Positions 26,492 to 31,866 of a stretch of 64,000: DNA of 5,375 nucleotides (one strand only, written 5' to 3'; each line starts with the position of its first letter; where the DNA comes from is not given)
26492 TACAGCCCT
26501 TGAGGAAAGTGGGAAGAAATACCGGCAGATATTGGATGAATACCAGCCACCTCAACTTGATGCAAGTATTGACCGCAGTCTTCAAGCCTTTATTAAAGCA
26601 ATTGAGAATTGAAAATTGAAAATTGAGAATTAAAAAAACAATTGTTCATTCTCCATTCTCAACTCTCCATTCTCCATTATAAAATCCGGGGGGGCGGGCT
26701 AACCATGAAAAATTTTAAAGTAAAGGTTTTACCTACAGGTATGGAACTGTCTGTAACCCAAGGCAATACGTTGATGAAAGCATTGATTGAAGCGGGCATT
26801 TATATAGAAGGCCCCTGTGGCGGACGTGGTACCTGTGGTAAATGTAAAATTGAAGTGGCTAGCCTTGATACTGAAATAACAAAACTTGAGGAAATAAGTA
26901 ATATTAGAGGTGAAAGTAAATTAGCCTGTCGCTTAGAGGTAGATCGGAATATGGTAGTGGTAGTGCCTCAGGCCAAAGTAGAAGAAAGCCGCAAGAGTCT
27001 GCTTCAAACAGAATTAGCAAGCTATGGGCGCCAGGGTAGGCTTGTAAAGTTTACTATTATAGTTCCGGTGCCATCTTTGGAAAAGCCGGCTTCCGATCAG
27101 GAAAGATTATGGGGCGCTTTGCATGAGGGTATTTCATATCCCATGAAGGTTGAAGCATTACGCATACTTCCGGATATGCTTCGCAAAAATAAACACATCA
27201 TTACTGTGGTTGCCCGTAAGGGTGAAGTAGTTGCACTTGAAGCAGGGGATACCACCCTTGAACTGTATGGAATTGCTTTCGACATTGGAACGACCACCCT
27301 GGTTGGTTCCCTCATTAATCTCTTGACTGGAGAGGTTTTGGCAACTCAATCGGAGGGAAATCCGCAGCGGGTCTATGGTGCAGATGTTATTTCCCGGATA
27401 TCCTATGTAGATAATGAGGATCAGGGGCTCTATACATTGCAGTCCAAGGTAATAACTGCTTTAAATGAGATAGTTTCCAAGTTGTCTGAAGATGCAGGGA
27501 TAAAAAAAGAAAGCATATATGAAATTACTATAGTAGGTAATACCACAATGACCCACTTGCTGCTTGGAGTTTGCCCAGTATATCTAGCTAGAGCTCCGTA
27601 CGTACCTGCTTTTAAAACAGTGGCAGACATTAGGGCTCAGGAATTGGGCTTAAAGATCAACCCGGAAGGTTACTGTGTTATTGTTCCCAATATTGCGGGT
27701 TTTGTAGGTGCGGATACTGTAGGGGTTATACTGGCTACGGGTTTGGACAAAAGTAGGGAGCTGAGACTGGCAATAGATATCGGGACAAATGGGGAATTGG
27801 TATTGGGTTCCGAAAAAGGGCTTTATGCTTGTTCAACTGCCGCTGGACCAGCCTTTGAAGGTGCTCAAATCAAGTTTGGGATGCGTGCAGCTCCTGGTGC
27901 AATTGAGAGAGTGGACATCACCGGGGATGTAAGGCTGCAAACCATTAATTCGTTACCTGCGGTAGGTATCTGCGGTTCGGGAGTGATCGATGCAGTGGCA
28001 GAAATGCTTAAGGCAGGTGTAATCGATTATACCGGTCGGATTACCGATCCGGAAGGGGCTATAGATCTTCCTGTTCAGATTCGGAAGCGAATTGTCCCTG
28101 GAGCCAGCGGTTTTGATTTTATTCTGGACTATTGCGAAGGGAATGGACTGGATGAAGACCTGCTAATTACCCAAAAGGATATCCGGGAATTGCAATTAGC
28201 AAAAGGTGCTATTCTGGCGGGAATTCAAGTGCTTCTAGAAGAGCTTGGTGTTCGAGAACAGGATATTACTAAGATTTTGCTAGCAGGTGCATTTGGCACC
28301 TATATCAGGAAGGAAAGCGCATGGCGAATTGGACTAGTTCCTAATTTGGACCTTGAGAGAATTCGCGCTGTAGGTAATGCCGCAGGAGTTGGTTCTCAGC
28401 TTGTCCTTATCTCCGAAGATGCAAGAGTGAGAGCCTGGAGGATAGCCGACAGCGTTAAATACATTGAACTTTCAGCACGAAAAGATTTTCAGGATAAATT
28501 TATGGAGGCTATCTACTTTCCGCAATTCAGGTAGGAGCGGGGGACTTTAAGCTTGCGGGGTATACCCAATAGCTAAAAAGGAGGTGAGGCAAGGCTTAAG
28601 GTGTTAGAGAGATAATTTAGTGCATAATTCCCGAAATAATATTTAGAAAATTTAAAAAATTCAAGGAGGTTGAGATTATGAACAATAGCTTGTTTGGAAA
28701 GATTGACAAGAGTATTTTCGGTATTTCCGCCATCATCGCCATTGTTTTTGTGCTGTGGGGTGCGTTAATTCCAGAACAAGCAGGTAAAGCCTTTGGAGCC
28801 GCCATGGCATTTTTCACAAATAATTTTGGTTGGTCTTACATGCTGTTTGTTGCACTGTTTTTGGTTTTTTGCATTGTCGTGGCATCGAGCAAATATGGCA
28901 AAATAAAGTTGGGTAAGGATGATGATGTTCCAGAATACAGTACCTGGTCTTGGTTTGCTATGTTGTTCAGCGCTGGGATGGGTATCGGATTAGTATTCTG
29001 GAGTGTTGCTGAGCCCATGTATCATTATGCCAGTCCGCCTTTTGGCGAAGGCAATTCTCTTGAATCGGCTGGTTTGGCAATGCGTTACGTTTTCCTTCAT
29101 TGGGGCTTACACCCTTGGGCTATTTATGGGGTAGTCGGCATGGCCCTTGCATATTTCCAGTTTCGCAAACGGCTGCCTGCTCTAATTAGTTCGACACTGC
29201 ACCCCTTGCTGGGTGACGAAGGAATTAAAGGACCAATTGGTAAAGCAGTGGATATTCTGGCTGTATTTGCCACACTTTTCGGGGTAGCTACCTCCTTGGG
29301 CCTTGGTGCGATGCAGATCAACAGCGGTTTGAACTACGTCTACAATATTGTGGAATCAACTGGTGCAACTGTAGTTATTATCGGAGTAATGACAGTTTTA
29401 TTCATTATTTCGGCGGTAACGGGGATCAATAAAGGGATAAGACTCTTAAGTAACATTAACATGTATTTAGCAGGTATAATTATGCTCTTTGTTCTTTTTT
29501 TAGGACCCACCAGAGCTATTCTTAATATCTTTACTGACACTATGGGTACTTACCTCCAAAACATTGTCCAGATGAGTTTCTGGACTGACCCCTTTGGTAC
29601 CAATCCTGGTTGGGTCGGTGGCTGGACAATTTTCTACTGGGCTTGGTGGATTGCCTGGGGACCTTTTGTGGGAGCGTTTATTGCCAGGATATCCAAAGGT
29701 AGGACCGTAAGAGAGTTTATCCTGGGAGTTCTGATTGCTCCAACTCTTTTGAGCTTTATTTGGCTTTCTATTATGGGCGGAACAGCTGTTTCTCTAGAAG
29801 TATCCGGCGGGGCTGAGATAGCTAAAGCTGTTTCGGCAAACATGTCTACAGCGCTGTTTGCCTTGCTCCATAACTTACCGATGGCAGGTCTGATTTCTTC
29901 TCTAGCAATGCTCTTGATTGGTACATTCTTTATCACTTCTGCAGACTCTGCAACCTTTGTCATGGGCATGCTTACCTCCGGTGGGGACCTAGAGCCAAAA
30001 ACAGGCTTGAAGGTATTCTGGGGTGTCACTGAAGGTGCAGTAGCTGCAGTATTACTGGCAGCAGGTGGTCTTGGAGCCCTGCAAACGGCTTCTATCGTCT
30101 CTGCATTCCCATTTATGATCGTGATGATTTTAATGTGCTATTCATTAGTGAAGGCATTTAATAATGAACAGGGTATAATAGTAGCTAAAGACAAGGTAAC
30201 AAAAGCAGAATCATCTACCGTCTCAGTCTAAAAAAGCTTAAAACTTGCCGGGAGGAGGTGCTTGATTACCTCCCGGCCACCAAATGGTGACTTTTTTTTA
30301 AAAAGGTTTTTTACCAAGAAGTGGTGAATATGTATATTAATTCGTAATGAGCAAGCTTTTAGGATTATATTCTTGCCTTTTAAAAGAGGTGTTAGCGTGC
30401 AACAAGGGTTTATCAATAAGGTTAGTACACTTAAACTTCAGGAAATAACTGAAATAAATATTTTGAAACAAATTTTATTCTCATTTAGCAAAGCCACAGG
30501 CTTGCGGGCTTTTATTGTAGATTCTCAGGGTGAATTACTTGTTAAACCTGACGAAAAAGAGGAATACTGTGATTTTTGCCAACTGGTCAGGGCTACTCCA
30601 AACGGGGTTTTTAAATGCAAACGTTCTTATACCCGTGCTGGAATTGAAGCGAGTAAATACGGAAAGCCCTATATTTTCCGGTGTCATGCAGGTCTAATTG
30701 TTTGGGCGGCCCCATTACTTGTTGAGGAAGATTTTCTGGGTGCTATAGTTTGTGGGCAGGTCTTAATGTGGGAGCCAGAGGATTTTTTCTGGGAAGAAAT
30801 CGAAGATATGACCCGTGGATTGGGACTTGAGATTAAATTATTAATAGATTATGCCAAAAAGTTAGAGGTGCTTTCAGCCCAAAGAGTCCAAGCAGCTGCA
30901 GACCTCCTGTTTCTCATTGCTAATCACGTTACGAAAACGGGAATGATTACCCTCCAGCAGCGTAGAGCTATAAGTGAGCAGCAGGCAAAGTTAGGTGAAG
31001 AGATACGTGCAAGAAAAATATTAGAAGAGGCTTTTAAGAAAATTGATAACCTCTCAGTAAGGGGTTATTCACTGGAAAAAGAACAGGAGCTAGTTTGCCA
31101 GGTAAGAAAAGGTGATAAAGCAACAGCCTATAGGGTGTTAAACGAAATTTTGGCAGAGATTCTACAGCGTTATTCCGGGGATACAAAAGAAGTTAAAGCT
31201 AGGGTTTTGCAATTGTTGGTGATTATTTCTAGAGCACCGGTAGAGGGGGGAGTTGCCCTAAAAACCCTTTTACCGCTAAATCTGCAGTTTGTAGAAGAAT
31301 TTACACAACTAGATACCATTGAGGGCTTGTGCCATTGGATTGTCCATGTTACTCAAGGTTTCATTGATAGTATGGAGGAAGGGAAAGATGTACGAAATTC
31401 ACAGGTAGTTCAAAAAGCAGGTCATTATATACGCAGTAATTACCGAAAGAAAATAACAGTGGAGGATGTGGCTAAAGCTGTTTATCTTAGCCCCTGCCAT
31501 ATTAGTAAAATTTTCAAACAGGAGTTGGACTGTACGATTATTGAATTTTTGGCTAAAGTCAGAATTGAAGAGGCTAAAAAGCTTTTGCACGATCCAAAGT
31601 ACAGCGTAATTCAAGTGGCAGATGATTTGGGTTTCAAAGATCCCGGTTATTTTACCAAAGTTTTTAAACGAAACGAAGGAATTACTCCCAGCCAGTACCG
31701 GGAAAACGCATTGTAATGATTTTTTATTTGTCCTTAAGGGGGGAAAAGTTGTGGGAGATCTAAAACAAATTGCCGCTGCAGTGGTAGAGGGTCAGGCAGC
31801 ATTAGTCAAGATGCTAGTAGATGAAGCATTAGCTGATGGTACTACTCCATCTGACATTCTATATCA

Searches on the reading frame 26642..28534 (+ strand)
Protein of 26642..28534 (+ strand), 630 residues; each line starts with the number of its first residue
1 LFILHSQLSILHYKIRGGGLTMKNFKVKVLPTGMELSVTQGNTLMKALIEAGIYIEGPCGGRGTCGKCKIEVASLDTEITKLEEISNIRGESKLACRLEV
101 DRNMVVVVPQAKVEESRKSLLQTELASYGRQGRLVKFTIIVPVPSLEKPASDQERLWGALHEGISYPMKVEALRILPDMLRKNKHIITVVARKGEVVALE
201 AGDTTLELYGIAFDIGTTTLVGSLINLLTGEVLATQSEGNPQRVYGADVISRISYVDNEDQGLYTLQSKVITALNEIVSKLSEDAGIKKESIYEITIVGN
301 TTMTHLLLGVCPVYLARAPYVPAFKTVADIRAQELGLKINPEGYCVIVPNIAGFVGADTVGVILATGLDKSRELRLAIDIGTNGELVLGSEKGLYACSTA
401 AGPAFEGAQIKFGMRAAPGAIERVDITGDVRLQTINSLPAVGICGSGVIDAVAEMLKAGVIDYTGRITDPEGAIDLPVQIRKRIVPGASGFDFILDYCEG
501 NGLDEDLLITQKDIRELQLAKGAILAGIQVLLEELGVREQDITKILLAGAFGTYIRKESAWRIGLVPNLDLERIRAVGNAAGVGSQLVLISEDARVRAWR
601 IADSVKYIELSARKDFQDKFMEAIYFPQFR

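Call 31: search_protein_families(library=pfam, proteins=[window:26642-28534:+], max_evalue=0.00001)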
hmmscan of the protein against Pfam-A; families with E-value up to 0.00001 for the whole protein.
window:26642-28534:+ (630 aa): 4 families
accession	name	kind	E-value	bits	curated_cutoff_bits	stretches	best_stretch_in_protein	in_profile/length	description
PF14574.11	RACo_C_ter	-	6.6e-83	278.2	27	1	373-628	1-251/261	C-terminal domain of RACo the ASKHA domain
PF17651.6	Raco_middle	-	1.4e-61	207.4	26.8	1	209-370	1-162/163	RACo middle region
PF17650.6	RACo_linker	-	9.8e-13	48.2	26.2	1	136-205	14-85/86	RACo linker region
PF00111.32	Fer2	-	3.8e-07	30.4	21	1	29-98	3-74/77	2Fe-2S iron-sulfur cluster binding domain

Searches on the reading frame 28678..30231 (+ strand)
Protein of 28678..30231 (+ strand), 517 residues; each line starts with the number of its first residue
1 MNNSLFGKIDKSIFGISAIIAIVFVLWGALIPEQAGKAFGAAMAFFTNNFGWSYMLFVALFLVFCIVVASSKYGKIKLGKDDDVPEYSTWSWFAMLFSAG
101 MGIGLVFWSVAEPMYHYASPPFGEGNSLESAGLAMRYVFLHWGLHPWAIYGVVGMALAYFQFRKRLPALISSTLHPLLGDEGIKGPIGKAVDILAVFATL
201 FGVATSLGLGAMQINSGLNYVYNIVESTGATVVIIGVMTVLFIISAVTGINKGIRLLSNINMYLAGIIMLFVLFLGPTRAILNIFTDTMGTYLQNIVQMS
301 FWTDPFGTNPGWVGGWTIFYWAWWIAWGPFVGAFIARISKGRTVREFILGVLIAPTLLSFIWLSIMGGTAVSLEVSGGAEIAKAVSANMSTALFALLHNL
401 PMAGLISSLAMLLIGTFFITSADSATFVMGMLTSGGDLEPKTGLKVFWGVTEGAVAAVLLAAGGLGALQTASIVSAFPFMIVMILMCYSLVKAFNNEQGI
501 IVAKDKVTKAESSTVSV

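Call 31: search_protein_families(library=pfam, proteins=[window:28678-30231:+], max_evalue=0.00001)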
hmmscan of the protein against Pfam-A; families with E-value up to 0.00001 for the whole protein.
window:28678-30231:+ (517 aa): 1 family
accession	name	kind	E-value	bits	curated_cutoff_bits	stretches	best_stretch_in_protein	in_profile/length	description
PF02028.23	BCCT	-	4.3e-205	682.2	27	1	13-497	1-485/485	BCCT, betaine/carnitine/choline family transporter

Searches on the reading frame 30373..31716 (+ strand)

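Call 31: search_protein_families(library=pfam, proteins=[window:30373-31716:+], max_evalue=0.00001)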
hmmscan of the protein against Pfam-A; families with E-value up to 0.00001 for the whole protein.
window:30373-31716:+ (447 aa): 3 families
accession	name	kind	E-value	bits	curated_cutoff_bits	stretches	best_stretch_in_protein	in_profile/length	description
PF10114.15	PocR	-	1.4e-45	155.4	23.9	1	25-190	2-161/162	Sensory domain found in PocR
PF12833.13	HTH_18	-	2.2e-22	79.6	33.6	1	367-444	2-79/80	Helix-turn-helix domain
PF00165.29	HTH_AraC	-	3.6e-19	68.9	26.6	2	408-443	7-41/42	Bacterial regulatory helix-turn-helix proteins, AraC family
